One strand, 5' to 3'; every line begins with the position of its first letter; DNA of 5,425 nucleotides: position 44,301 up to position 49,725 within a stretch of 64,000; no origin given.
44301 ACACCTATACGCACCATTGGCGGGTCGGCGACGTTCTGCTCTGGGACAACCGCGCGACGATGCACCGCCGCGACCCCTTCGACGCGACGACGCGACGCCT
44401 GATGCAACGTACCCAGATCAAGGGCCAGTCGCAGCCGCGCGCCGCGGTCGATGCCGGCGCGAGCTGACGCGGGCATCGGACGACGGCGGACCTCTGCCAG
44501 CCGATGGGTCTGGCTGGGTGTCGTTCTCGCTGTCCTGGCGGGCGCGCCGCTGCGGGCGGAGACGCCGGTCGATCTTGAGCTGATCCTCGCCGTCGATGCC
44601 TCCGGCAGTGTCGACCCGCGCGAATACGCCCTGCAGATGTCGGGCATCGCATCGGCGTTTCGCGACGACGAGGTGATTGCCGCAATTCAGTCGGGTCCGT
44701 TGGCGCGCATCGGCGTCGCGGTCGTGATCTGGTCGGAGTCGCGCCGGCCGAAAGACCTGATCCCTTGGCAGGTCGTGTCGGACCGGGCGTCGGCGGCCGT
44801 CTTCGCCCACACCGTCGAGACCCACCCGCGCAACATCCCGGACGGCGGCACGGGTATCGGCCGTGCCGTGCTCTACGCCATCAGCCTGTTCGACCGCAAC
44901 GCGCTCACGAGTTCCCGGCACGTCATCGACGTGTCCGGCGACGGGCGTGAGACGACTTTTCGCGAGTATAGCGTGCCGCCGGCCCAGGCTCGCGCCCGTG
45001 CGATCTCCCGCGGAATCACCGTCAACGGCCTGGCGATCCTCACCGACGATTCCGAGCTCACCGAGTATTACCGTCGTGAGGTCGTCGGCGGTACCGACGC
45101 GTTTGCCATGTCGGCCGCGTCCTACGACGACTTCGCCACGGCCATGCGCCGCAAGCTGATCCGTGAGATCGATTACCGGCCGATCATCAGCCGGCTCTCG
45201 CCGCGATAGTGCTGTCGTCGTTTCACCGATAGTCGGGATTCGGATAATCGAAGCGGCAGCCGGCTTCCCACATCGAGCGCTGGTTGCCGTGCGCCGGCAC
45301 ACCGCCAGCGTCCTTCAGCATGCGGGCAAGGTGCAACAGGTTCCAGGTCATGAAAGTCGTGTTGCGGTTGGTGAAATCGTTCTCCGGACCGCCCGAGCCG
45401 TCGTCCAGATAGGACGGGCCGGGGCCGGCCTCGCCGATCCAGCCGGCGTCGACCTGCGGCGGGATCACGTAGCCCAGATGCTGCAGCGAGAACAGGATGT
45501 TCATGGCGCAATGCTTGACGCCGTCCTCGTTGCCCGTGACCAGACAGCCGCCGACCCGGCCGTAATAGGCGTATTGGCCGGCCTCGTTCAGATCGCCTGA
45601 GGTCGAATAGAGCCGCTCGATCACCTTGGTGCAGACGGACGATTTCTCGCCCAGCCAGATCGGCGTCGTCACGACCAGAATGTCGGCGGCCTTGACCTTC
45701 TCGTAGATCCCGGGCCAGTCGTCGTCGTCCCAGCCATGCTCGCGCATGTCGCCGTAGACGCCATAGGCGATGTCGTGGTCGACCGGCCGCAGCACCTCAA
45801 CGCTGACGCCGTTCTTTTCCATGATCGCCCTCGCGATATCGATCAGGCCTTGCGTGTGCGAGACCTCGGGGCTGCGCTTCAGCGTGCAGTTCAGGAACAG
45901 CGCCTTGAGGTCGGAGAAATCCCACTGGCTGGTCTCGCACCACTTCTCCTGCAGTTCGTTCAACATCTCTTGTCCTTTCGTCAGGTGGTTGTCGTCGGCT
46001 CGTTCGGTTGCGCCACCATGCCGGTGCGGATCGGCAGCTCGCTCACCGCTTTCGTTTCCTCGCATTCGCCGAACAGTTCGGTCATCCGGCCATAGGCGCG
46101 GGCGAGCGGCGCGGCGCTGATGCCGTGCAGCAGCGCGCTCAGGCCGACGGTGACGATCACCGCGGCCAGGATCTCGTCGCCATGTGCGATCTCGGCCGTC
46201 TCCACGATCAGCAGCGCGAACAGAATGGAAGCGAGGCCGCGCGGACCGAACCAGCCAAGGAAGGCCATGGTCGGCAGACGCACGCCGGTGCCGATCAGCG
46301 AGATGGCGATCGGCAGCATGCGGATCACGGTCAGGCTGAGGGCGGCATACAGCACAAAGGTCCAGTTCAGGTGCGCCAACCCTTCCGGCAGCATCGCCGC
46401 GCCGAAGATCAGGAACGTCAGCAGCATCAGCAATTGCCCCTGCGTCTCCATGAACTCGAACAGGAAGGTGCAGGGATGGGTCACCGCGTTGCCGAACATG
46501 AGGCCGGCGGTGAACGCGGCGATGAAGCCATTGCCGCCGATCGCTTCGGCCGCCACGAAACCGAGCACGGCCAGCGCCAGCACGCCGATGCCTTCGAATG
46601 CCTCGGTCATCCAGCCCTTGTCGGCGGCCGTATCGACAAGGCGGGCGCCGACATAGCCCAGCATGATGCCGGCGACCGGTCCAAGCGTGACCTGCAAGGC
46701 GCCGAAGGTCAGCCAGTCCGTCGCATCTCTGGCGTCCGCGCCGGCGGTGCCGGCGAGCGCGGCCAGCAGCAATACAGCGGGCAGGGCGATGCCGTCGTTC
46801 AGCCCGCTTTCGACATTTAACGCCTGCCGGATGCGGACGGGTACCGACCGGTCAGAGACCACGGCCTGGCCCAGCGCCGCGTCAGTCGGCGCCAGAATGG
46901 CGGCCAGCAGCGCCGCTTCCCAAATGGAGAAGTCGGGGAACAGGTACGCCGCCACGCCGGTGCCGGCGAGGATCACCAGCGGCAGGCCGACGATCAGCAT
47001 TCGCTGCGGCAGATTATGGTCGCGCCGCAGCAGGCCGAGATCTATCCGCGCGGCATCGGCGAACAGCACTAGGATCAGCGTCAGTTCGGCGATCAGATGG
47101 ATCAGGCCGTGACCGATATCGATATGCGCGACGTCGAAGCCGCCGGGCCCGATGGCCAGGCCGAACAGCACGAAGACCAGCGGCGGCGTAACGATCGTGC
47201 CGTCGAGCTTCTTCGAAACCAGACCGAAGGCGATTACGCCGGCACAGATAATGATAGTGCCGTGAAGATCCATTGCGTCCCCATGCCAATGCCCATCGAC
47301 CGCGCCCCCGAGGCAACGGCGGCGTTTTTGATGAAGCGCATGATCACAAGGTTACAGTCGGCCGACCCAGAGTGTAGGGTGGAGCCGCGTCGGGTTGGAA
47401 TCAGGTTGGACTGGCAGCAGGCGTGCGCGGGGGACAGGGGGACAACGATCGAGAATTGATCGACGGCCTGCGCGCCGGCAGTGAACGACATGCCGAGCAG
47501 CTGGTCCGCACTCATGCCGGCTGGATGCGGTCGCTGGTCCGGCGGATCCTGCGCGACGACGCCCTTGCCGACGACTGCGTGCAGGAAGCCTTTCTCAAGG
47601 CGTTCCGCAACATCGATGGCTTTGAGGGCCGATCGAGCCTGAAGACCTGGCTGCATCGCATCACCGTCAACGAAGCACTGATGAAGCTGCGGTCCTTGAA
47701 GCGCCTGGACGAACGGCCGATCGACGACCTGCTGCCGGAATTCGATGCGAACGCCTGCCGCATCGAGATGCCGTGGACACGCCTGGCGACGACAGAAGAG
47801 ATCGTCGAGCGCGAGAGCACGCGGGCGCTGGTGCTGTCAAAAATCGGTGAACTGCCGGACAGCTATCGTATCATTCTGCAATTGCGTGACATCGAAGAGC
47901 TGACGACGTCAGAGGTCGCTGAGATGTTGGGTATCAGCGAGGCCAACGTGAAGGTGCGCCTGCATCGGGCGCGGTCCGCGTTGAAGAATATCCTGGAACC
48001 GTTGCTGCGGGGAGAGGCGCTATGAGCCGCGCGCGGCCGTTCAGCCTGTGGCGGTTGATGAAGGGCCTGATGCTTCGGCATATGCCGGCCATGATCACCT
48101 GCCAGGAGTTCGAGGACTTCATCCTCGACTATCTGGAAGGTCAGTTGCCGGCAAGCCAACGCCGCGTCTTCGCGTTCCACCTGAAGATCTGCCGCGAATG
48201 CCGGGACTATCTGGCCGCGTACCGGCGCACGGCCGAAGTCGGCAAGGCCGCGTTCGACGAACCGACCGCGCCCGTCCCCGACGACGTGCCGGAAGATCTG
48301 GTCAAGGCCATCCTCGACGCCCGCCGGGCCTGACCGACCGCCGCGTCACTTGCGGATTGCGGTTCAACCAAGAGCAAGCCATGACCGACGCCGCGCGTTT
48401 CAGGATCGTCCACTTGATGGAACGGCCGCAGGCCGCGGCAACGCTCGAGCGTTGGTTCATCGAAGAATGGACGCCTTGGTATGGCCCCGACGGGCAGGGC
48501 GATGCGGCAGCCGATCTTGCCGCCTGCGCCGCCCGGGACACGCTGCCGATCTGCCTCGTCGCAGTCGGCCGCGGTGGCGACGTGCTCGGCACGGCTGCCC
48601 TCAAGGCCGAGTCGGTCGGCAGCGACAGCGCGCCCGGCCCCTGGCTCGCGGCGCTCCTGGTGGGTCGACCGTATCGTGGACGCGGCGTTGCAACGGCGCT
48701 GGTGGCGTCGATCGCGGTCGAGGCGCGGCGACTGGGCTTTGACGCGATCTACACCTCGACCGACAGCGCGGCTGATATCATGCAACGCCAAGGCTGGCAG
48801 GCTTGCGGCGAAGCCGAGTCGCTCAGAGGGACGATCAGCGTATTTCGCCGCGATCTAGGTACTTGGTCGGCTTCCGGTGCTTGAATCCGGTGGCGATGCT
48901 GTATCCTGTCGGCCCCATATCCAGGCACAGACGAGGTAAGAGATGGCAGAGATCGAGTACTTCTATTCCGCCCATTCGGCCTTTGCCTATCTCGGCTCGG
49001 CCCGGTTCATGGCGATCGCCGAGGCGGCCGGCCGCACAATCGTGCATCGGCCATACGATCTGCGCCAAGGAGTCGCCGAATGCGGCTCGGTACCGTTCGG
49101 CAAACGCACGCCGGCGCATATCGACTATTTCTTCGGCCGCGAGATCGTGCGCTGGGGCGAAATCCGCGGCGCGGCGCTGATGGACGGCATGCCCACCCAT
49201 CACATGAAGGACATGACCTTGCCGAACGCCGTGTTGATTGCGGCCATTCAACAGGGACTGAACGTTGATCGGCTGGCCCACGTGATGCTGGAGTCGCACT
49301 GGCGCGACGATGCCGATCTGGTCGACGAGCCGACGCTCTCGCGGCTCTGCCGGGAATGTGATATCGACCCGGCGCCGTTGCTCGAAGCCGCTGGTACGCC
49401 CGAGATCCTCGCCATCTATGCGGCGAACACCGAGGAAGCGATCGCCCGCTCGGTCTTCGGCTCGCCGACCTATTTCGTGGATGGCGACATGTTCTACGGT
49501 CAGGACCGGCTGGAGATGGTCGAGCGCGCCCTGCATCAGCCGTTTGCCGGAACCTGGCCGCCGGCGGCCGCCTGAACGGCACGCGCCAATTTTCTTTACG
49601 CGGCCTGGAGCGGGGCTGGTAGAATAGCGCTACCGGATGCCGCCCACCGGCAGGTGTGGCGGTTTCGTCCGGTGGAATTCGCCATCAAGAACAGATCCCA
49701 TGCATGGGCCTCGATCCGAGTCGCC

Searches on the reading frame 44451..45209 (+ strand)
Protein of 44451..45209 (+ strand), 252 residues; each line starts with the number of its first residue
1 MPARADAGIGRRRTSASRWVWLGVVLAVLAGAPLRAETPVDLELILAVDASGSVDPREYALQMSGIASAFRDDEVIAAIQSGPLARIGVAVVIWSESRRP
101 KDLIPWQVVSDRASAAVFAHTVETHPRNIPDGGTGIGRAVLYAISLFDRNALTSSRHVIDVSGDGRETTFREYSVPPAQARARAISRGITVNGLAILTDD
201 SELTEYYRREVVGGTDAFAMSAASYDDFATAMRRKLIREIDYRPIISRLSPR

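Call 51: search_protein_families(library=pfam, proteins=[window:44451-45209:+], max_evalue=0.0001)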
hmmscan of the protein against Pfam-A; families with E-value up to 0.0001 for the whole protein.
window:44451-45209:+ (252 aa): 2 families
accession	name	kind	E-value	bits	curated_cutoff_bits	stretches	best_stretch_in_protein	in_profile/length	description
PF06707.17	DUF1194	-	4.5e-63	212.6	27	1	40-241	2-203/206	Protein of unknown function (DUF1194)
PF05762.20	VWA_CoxE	-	2.9e-05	24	26.4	0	130-221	126-209/222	VWA domain containing CoxE-like protein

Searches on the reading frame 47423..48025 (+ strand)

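Call 51: search_protein_families(library=pfam, proteins=[window:47423-48025:+], max_evalue=0.0001)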
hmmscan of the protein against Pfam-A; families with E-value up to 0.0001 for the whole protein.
window:47423-48025:+ (200 aa): 4 families
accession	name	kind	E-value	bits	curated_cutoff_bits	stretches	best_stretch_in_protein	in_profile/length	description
PF04542.20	Sigma70_r2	-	7.7e-19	67.7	24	1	27-94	1-70/71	Sigma-70 region 2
PF08281.18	Sigma70_r4_2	-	1.2e-15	57.4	25.7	1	137-187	4-54/54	Sigma-70, region 4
PF04545.22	Sigma70_r4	-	2.3e-12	46.7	24.1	1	142-188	3-49/50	Sigma-70, region 4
PF07638.17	Sigma70_ECF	-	4.7e-05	23.8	21.1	0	11-188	6-180/185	ECF sigma factor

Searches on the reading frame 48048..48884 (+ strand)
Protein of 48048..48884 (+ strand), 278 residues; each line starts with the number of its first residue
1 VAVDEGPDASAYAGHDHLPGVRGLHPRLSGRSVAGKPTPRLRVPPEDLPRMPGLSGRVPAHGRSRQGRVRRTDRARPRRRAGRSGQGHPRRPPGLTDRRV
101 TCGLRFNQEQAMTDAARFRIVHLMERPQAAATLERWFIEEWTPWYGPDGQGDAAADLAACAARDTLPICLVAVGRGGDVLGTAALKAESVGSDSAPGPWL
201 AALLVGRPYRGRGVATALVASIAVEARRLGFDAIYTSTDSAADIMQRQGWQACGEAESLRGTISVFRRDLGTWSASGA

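Call 93: search_protein_families(library=pfam, proteins=[window:48048-48884:+], max_evalue=0.001)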
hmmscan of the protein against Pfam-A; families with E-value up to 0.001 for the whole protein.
window:48048-48884:+ (278 aa): 2 families
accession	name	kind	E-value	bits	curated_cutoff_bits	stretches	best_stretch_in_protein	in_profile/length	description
PF00583.31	Acetyltransf_1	-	2.7e-09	37.7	20.7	1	136-240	4-102/116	Acetyltransferase (GNAT) family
PF13508.13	Acetyltransf_7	-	0.00027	21.7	27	1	169-251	5-83/84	Acetyltransferase (GNAT) domain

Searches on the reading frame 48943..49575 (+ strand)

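Call 51: search_protein_families(library=pfam, proteins=[window:48943-49575:+], max_evalue=0.0001)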
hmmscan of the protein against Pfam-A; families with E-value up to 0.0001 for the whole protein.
window:48943-49575:+ (210 aa): 1 family
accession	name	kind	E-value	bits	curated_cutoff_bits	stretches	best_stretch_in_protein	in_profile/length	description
PF01323.26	DSBA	-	2.5e-23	83.3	25.6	1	4-197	2-190/191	DSBA-like thioredoxin domain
